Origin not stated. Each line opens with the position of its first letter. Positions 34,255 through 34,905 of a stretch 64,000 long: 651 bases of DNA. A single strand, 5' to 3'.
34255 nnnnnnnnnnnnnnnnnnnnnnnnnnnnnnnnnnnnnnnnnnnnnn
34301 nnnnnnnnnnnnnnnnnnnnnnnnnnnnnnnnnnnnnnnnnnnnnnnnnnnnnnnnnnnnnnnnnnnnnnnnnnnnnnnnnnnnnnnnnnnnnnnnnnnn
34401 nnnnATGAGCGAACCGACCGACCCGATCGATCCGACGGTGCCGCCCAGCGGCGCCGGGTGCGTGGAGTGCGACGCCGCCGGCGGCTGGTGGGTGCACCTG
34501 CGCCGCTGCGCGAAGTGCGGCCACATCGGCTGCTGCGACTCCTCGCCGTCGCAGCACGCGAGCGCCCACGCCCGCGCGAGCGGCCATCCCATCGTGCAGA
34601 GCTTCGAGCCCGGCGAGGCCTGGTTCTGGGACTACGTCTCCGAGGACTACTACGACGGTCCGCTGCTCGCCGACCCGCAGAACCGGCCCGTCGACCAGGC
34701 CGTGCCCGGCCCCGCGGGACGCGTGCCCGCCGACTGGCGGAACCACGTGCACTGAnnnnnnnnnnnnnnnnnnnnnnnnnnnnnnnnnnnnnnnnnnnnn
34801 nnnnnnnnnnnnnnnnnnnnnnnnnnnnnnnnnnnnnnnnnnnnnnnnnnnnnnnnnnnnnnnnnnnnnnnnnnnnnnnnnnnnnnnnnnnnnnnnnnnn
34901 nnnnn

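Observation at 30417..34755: Five-gene signalling operon inserted into a conserved cell-wall locus: 2 membrane proteins, REC-TrxR-like fusion, cNMP-binding histidine kinase, zf-UBP protein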

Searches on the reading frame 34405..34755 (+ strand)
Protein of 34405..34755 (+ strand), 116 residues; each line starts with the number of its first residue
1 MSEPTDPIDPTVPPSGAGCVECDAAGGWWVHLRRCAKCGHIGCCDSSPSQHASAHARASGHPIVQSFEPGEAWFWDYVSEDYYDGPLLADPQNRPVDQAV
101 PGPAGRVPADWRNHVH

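Call 8: search_protein_families(library=pfam, proteins=[window:34405-34755:+], max_evalue=0.01)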
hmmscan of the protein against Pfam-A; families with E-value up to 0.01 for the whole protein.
window:34405-34755:+ (116 aa): 1 family
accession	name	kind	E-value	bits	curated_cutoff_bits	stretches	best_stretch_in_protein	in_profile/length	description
PF02148.25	zf-UBP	-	1.3e-14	54.6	22.7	1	19-86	1-61/63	Zn-finger in ubiquitin-hydrolases and other protein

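Call 9: search_protein_families(library=ncbifam, proteins=[window:34405-34755:+], max_evalue=0.01)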
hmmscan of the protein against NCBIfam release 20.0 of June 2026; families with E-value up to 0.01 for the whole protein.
window:34405-34755:+ (116 aa): 0 families

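Call 21: search_solved_structures(query=window:34405-34755:+, max_evalue=0.01, show_alignments=3)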
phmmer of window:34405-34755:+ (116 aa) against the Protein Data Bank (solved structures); distinct sequences matched with E-value up to 0.01: 9.
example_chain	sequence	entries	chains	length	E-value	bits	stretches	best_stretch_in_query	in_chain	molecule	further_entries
2ida_A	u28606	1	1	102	6.3e-27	97.7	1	11-98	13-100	Hypothetical protein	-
6dxh_A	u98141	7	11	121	9.8e-05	25.8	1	11-90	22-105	Ubiquitin carboxyl-terminal hydrolase 5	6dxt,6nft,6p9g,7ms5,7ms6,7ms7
2g43_A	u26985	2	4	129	0.00011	25.6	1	11-90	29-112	Ubiquitin carboxyl-terminal hydrolase 5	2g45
5g0f_A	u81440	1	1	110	0.00013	25.4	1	18-93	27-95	HDAC6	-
2l80_A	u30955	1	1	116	0.00045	23.6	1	11-66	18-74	Ubiquitin carboxyl-terminal hydrolase 13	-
9yc2_A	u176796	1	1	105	0.00051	23.5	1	14-83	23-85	Ubiquitin carboxyl-terminal hydrolase 49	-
3ihp_A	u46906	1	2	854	0.0022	21.4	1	11-90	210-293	Ubiquitin carboxyl-terminal hydrolase 5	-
9ycw_A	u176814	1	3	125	0.0056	20.1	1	34-76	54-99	Ubiquitin carboxyl-terminal hydrolase 16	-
2i50_A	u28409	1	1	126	0.0057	20.1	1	34-76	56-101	Ubiquitin carboxyl-terminal hydrolase 16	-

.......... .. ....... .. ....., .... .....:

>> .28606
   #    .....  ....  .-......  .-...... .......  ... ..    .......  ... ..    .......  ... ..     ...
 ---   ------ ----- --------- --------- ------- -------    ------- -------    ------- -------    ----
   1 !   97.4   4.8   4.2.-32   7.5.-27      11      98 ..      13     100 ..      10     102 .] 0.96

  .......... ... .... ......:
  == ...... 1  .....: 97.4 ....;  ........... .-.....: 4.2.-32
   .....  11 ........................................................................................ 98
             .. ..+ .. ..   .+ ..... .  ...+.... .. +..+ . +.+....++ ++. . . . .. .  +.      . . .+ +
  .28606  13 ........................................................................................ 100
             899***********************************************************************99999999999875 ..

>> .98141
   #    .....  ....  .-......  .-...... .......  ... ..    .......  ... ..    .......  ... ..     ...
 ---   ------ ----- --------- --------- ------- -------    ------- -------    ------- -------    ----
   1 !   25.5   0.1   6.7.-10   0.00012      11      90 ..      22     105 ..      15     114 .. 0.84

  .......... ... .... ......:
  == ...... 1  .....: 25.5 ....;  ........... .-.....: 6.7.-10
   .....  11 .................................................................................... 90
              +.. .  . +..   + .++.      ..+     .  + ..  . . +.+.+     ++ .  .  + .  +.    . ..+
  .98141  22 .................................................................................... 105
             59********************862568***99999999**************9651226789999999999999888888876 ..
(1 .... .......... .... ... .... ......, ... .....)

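Call 31: find_homologous_proteins(query=window:34405-34755:+, max_evalue=0.001)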
Query window:34405-34755:+ (116 aa): 7995 proteins with E <= 0.001 among 8000 candidates; the best 120 are listed.
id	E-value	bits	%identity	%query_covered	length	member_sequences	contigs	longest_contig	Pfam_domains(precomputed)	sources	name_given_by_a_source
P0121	2.5e-77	276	100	100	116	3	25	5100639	PF02148.26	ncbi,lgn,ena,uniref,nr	ncbi:UBP-type zinc finger domain-containing protein [Tsukamurella tyrosinosolvens]|uniref:Ubiquitin-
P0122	8.4e-77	274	99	100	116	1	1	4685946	PF02148.26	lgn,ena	-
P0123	4.9e-76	271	99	100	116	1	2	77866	PF02148.26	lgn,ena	-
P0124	8.4e-76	271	98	100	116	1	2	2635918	PF02148.26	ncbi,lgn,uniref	ncbi:UBP-type zinc finger domain-containing protein [Tsukamurella tyrosinosolvens]|uniref:UBP-type z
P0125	6.3e-74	265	96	100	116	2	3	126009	PF02148.26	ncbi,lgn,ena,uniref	ncbi:UBP-type zinc finger domain-containing protein [Tsukamurella hominis]|uniref:UBP-type zinc fing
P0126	1.6e-68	247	89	100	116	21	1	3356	PF02148.26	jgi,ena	-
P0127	2.9e-66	240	86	100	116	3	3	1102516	PF02148.26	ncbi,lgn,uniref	ncbi:UBP-type zinc finger domain-containing protein [Tsukamurella ocularis]|uniref:UBP-type zinc fin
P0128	1.0e-61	225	86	94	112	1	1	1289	PF02148.26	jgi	jgi:ubiquitin-hydrolase Zn-finger-containing protein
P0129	1.8e-61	224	84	94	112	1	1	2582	PF02148.26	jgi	jgi:hypothetical protein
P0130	2.4e-61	224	83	94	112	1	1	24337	PF02148.26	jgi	jgi:hypothetical protein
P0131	2.8e-61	224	85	94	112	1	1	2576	PF02148.26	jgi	jgi:hypothetical protein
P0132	4.5e-61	223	83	100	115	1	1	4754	PF02148.26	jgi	jgi:hypothetical protein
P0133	6.3e-61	222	82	94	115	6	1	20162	PF02148.26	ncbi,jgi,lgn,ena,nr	ncbi:MAG TPA: UBP-type zinc finger domain-containing protein [Micromonosporaceae bacterium]|nr:UBP-t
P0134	6.5e-61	222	83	94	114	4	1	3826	PF02148.26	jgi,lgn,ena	-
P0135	1.1e-60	222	84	97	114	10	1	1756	PF02148.26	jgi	jgi:hypothetical protein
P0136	2.6e-60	220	83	94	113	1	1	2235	PF02148.26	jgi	jgi:hypothetical protein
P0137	2.7e-60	220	83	94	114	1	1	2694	PF02148.26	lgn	-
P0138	3.4e-60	220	83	94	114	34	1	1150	PF02148.26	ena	-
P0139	3.7e-60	220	81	94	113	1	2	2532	PF02148.26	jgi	jgi:hypothetical protein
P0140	4.4e-60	220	83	96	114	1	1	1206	PF02148.26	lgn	-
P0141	5.1e-60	220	82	97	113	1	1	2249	PF02148.26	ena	-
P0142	7.0e-60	219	81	94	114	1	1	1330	PF02148.26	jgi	jgi:Zn-finger in ubiquitin-hydrolases and other protein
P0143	7.8e-60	219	83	94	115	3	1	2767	PF02148.26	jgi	jgi:hypothetical protein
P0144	9.9e-60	219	83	94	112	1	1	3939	PF02148.26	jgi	jgi:Zn-finger in ubiquitin-hydrolases and other protein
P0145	1.0e-59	219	79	97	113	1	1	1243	PF02148.26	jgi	jgi:hypothetical protein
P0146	1.0e-59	219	81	94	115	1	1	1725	PF02148.26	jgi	jgi:Zn-finger in ubiquitin-hydrolases and other protein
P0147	1.1e-59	218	78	100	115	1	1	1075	PF02148.26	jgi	jgi:hypothetical protein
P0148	2.0e-59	218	81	94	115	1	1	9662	PF02148.26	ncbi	ncbi:MAG: UBP-type zinc finger domain-containing protein [Jatrophihabitantaceae bacterium]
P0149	2.2e-59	217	82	94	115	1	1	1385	PF02148.26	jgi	jgi:hypothetical protein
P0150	2.3e-59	217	78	97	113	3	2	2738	PF02148.26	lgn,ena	-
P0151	2.4e-59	217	81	94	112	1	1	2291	PF02148.26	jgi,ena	jgi:hypothetical protein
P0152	2.7e-59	217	82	94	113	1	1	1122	PF02148.26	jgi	jgi:hypothetical protein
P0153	2.8e-59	217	81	97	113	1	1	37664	PF02148.26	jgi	jgi:hypothetical protein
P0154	3.0e-59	217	83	94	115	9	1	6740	PF02148.26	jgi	jgi:ubiquitin-hydrolase Zn-finger-containing protein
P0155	4.2e-59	217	82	96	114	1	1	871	PF02148.26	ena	-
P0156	4.6e-59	216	79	97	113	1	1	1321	PF02148.26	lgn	-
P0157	5.2e-59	216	82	94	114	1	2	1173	PF02148.26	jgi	jgi:hypothetical protein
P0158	6.2e-59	216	81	94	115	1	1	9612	PF02148.26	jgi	jgi:ubiquitin-hydrolase Zn-finger-containing protein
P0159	6.3e-59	216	79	97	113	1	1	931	PF02148.26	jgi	jgi:hypothetical protein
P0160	6.7e-59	216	80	94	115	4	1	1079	PF02148.26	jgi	jgi:hypothetical protein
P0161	6.8e-59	216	79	97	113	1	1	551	PF02148.26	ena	-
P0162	7.0e-59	216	80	94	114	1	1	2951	PF02148.26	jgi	jgi:hypothetical protein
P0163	7.0e-59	216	81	97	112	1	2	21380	PF02148.26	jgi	jgi:hypothetical protein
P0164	7.5e-59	216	82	94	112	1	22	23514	PF02148.26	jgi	jgi:hypothetical protein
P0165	8.9e-59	216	79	94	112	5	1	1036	PF02148.26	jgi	jgi:hypothetical protein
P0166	9.5e-59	215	80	94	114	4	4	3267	PF02148.26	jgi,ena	-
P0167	1.3e-58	215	78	97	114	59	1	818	PF02148.26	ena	-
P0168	1.3e-58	215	81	94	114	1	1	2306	PF02148.26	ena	-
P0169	1.4e-58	215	80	94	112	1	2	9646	PF02148.26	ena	-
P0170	1.5e-58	215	80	94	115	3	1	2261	PF02148.26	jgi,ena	-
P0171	1.5e-58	215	80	97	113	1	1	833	PF02148.26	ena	-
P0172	1.6e-58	215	79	97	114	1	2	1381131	PF02148.26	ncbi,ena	-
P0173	2.0e-58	214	78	99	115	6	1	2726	PF02148.26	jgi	jgi:hypothetical protein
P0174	2.4e-58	214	79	97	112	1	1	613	PF02148.26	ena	-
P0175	2.5e-58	214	80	94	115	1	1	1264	PF02148.26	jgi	jgi:hypothetical protein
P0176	2.7e-58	214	83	94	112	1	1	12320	PF02148.26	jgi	jgi:hypothetical protein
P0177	2.9e-58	214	81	94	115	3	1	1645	PF02148.26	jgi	jgi:hypothetical protein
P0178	3.3e-58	214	80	94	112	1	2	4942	PF02148.26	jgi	jgi:Zn-finger in ubiquitin-hydrolases and other protein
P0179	3.5e-58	214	81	94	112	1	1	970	PF02148.26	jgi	-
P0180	3.6e-58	214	78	100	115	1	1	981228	PF02148.26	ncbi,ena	-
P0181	3.6e-58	214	81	94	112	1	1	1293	PF02148.26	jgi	jgi:hypothetical protein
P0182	4.0e-58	213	80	94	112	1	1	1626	PF02148.26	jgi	jgi:hypothetical protein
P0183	4.0e-58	213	82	94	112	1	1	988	PF02148.26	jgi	jgi:Zn-finger in ubiquitin-hydrolases and other protein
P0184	4.3e-58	213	78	94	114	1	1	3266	PF02148.26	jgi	jgi:hypothetical protein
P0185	4.7e-58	213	79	97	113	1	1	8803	PF02148.26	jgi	jgi:hypothetical protein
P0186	4.8e-58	213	79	100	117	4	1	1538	PF02148.26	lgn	-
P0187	4.8e-58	213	81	94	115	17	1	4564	PF02148.26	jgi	jgi:hypothetical protein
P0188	5.5e-58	213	81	94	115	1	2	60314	PF02148.26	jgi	jgi:hypothetical protein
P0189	5.6e-58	213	79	97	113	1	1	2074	PF02148.26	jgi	jgi:hypothetical protein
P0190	6.0e-58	213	82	94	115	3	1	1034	PF02148.26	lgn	-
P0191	7.1e-58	213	78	94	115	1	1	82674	PF02148.26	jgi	jgi:hypothetical protein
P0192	7.5e-58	213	80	94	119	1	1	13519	PF02148.26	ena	-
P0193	7.6e-58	212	80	94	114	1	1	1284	PF02148.26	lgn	-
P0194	7.6e-58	212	73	100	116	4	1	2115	PF02148.26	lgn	-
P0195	8.0e-58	212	79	97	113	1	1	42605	PF02148.26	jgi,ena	-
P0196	8.2e-58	212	80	96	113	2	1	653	PF02148.26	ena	-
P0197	8.8e-58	212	76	100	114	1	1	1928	PF02148.26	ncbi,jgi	jgi:hypothetical protein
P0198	9.2e-58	212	81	94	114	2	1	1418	PF02148.26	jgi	jgi:hypothetical protein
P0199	9.6e-58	212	80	94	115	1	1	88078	PF02148.26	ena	-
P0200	1.1e-57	212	79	93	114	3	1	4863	PF02148.26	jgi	jgi:hypothetical protein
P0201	1.1e-57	212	75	100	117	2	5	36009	PF02148.26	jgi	jgi:hypothetical protein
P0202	1.2e-57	212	75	97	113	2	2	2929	PF02148.26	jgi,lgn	-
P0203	1.2e-57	212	79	97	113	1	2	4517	PF02148.26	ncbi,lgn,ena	-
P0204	1.3e-57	212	80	94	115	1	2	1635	PF02148.26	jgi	jgi:hypothetical protein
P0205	1.3e-57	212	82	94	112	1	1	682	PF02148.26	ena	-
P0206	1.5e-57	212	77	94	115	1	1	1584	PF02148.26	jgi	jgi:hypothetical protein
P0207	1.5e-57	211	75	100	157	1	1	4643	PF02148.26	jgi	jgi:hypothetical protein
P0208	1.6e-57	211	79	94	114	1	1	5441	PF02148.26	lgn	-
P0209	1.8e-57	211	76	97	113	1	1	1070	PF02148.26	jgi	-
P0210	2.0e-57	211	80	94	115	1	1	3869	PF02148.26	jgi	jgi:hypothetical protein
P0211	2.1e-57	211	80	94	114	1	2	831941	PF02148.26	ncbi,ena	-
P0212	2.2e-57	211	79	94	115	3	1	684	PF02148.26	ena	-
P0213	2.3e-57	211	79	100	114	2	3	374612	PF02148.26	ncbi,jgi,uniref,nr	ncbi:MAG TPA: UBP-type zinc finger domain-containing protein [Jatrophihabitans sp.]|jgi:hypothetical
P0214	2.5e-57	211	77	97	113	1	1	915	PF02148.26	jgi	jgi:hypothetical protein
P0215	2.5e-57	211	76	97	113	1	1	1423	PF02148.26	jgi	jgi:hypothetical protein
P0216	3.0e-57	211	75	94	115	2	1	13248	PF02148.26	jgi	jgi:hypothetical protein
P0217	3.1e-57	211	80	94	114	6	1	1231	PF02148.26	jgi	jgi:hypothetical protein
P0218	3.1e-57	210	77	97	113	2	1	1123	PF02148.26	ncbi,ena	-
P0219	3.4e-57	210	78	95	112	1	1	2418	PF02148.26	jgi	jgi:hypothetical protein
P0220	3.6e-57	210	79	94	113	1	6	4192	PF02148.26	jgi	jgi:hypothetical protein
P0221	3.9e-57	210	81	94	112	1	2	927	PF02148.26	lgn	-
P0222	4.0e-57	210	77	97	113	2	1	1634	PF02148.26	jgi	jgi:hypothetical protein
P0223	4.7e-57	210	77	100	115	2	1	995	PF02148.26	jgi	jgi:hypothetical protein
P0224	4.7e-57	210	80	94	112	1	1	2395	PF02148.26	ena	-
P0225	4.7e-57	210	76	97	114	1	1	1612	PF02148.26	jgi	jgi:hypothetical protein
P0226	5.2e-57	210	78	94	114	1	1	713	PF02148.26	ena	-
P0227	5.2e-57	210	80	94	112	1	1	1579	PF02148.26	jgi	jgi:hypothetical protein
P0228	5.3e-57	210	78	94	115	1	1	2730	PF02148.26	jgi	jgi:hypothetical protein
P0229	6.0e-57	210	75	100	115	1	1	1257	PF02148.26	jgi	jgi:hypothetical protein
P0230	6.0e-57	210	78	94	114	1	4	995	PF02148.26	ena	-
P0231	6.0e-57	210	78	97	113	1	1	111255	PF02148.26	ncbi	-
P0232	6.1e-57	210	75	100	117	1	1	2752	PF02148.26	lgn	-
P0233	6.8e-57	209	77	94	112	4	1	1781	PF02148.26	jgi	jgi:hypothetical protein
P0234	6.8e-57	209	77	97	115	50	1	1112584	PF02148.26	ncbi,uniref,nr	ncbi:UBP-type zinc finger domain-containing protein [Cellulomonas telluris]|uniref:UBP-type zinc fin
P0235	6.8e-57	209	76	94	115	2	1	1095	PF02148.26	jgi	jgi:hypothetical protein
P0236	8.2e-57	209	79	94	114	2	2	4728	PF02148.26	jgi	jgi:hypothetical protein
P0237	9.0e-57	209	79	94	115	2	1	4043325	PF02148.26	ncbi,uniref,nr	ncbi:hypothetical protein GC089_00060 [Cellulomonas sp. JZ18]|uniref:UBP-type zinc finger domain-con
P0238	9.5e-57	209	79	94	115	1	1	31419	PF02148.26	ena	-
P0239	9.6e-57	209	78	94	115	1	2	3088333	PF02148.26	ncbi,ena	-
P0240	9.8e-57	209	79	94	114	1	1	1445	PF02148.26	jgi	jgi:hypothetical protein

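Call 32: find_encoding_contigs(protein=P0237, flank=7000, max_places=2)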
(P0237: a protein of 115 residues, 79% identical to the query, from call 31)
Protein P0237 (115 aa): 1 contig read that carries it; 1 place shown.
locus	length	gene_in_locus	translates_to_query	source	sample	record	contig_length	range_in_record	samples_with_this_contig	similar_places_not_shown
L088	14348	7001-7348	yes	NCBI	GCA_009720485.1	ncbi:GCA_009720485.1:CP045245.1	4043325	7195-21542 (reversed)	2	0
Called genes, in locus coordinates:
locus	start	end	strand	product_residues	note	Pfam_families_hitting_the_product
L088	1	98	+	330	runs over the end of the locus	-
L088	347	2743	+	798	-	PF00759:Glyco_hydro_9, PF00942:CBM_3, PF00553:CBM_2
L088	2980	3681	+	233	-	PF13302:Acetyltransf_3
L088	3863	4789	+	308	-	PF00072:Response_reg, PF01946:Thi4 (weak), PF00890:FAD_binding_2 (weak), PF01266:DAO (weak), PF07992:Pyr_redox_2 (weak), PF12831:FAD_oxidored (weak)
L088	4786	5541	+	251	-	PF07992:Pyr_redox_2, PF13738:Pyr_redox_3 (weak), PF00070:Pyr_redox (weak)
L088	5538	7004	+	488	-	PF00027:cNMP_binding (weak), PF02518:HATPase_c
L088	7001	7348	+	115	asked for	PF02148:zf-UBP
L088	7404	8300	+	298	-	PF02558:ApbA, PF08546:ApbA_C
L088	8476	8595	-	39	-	-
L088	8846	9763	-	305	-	PF12089:DUF3566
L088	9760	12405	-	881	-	PF00521:DNA_topoisoIV, PF03989:DNA_gyraseA_C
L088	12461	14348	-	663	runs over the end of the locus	PF02518:HATPase_c, PF00204:DNA_gyraseB, PF01751:Toprim, PF00986:DNA_gyraseB_C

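Call 33: find_encoding_contigs(protein=P0172, flank=7000, max_places=2)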
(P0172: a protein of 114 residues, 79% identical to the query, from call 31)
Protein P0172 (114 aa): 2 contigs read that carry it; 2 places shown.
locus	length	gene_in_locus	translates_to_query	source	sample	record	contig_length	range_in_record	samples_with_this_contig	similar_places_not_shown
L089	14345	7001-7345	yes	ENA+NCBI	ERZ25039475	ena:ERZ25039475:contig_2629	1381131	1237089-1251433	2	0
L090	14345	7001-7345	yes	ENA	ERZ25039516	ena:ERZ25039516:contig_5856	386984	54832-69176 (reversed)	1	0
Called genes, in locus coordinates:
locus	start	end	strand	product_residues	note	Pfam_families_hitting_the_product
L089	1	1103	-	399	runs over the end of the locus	PF00364:Biotin_lipoyl, PF02817:E3_binding, PF00198:2-oxoacid_dh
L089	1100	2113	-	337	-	PF02779:Transket_pyr, PF02780:Transketolase_C, PF17147:PFOR_II (weak)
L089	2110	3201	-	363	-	PF00676:E1_dh, PF13292:DXP_synthase_N (weak)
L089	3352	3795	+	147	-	PF12802:MarR_2 (weak), PF13404:HTH_AsnC-type, PF13412:HTH_24, PF08279:HTH_11 (faint), PF01037:AsnC_trans_reg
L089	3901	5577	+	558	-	PF00072:Response_reg, PF01266:DAO (faint), PF00070:Pyr_redox (faint), PF03486:HI0933_like (faint), PF07992:Pyr_redox_2, PF12831:FAD_oxidored (weak), PF13738:Pyr_redox_3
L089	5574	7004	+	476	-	PF00027:cNMP_binding, PF02518:HATPase_c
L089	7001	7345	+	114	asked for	PF02148:zf-UBP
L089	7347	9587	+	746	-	PF13515:FUSC_2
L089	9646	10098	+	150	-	PF06210:DUF1003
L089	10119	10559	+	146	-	PF01451:LMWPc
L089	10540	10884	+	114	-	PF03881:Fructosamin_kin (weak)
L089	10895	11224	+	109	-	PF03881:Fructosamin_kin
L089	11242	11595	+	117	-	PF04237:YjbR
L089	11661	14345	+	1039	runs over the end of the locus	PF01734:Patatin, PF11856:DUF3376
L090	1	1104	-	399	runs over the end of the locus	PF00364:Biotin_lipoyl, PF02817:E3_binding, PF00198:2-oxoacid_dh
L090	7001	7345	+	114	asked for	PF02148:zf-UBP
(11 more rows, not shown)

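Call 73: find_related_loci(query=A3, collection=metagenome_contigs, flank=5000)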
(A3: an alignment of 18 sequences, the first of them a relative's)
Query A3 (116 aa) in metagenome_contigs; peptide patterns used: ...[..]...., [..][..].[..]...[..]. (x = any residue, [..] = any of these).
600 stretches matched a pattern (row limit reached: there are more); 596 encode a relative of the query (tblastn E <= 1e-3); the best 80 are kept; 80 distinct loci.
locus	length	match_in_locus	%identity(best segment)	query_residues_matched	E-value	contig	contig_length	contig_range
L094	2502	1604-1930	75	8-116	5e-56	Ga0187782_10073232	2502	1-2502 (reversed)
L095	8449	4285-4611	74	8-116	4e-55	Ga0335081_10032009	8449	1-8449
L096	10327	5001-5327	72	8-116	1e-54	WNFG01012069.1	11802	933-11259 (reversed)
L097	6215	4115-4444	73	8-116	2e-54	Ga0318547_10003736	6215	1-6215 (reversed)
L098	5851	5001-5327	74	8-116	2e-54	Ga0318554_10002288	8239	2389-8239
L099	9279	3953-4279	73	8-116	2e-54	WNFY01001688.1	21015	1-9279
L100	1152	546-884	73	4-116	1e-56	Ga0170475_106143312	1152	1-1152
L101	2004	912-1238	71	8-116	5e-54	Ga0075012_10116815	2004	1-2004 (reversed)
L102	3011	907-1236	70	8-116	4e-53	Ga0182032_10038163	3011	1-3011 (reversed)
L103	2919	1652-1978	72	8-116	5e-53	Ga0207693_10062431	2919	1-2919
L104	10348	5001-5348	66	1-115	6e-53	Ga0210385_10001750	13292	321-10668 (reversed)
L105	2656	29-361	69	6-116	5e-53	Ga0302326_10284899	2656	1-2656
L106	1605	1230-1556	69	8-116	1e-53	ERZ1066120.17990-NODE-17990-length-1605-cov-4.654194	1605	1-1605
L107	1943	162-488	73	8-116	4e-53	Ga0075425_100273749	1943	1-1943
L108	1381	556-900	70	1-115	6e-54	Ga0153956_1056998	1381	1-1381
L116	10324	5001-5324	70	6-113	4e-51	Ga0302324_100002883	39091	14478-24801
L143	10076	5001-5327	68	8-116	5e-49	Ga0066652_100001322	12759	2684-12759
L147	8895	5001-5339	63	1-113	1e-47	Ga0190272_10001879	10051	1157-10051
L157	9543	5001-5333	59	6-116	2e-46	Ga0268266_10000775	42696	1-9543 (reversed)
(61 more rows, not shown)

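Call 77: search_protein_families(library=pfam, proteins=[L096:5337-5945:+, L096:5915-6670:+, L095:4696-5487:+, L116:3990-4463:+, L116:4460-4981:+, L116:5436-6503:+, L157:4551-4952:+, L157:3484-4551:+, L147:2056-4938:+, L143:5756-6823:+], max_evalue=0.001)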
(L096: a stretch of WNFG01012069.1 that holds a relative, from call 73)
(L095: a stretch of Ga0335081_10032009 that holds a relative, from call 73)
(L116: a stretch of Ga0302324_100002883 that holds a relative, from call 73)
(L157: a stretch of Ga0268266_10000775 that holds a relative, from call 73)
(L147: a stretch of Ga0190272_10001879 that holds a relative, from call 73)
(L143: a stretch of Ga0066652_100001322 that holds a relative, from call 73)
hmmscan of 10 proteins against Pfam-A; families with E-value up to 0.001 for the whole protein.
L096:5337-5945:+ (202 aa): 1 family
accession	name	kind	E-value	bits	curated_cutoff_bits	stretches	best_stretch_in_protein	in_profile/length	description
PF00174.25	Oxidored_molyb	-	1.4e-32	113.1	24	1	38-182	2-169/169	Oxidoreductase molybdopterin binding domain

L096:5915-6670:+ (251 aa): 2 families
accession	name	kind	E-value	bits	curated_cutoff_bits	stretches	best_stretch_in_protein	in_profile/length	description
PF00175.26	NAD_binding_1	-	1.6e-11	45.3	22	1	121-226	1-108/109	Oxidoreductase NAD-binding domain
PF00970.30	FAD_binding_6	-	8.5e-11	42.5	21.1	1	41-108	31-97/99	Oxidoreductase FAD-binding domain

L095:4696-5487:+ (263 aa): 2 families
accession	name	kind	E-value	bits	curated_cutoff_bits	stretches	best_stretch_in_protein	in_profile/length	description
PF01936.24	NYN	-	6.9e-29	101.7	24.2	1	10-155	2-141/145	NYN domain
PF12872.13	OST-HTH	-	0.00011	22.4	23.8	1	183-241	8-67/71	OST-HTH/LOTUS domain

L116:3990-4463:+ (157 aa): 1 family
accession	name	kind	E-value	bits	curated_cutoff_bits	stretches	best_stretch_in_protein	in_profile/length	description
PF01641.26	SelR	-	9.2e-48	161.5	24.9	1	15-130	1-116/116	SelR domain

L116:4460-4981:+ (173 aa): 1 family
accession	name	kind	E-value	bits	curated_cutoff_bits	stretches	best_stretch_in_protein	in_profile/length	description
PF01625.27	PMSR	-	3.1e-58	196.8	23.7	1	7-155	1-153/153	Peptide methionine sulfoxide reductase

L116:5436-6503:+ (355 aa): 2 families
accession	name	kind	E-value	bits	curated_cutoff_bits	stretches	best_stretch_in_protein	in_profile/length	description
PF02678.22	Pirin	-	2.4e-30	105.1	26.1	1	62-167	2-108/108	Pirin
PF05726.19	Pirin_C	-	3e-25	89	27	1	223-330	2-102/103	Pirin C-terminal cupin domain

L157:4551-4952:+ (133 aa): 1 family
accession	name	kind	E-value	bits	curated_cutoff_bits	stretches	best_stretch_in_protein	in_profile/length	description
PF01451.26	LMWPc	-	4.9e-20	72.6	23.2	1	4-124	1-143/144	Low molecular weight phosphotyrosine protein phosphatase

L157:3484-4551:+ (355 aa): 1 family
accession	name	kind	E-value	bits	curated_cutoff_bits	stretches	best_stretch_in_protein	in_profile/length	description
PF01758.21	SBF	-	6.6e-53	179.7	24.3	1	51-246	1-189/191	Sodium Bile acid symporter family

L147:2056-4938:+ (960 aa): 2 families
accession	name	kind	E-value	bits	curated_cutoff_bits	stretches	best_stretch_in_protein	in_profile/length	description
PF00202.27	Aminotran_3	-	2.6e-68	231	30.5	1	562-956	15-403/403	Aminotransferase class-III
PF01636.29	APH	-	2.2e-20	73.9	23.2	1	36-254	5-218/239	Phosphotransferase enzyme family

L143:5756-6823:+ (355 aa): 6 families
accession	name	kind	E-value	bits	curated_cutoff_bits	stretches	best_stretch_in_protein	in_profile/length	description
PF13365.12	Trypsin_2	-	3.8e-23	83.3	27.6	1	96-232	1-144/144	Trypsin-like peptidase domain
PF17820.7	PDZ_6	-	1.7e-12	47.3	27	1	287-339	2-53/54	PDZ domain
PF00595.29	PDZ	-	4.3e-11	43.5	23.2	1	269-338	8-80/81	PDZ domain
PF13180.12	PDZ_2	-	2.1e-10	41.2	27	1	272-339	2-68/80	PDZ domain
PF14685.13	PDZ_Tricorn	-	7.2e-06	26.4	25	1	292-348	29-86/88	Tricorn protease PDZ domain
PF00089.32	Trypsin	-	0.00015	22.1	20.6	1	84-254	13-218/220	Trypsin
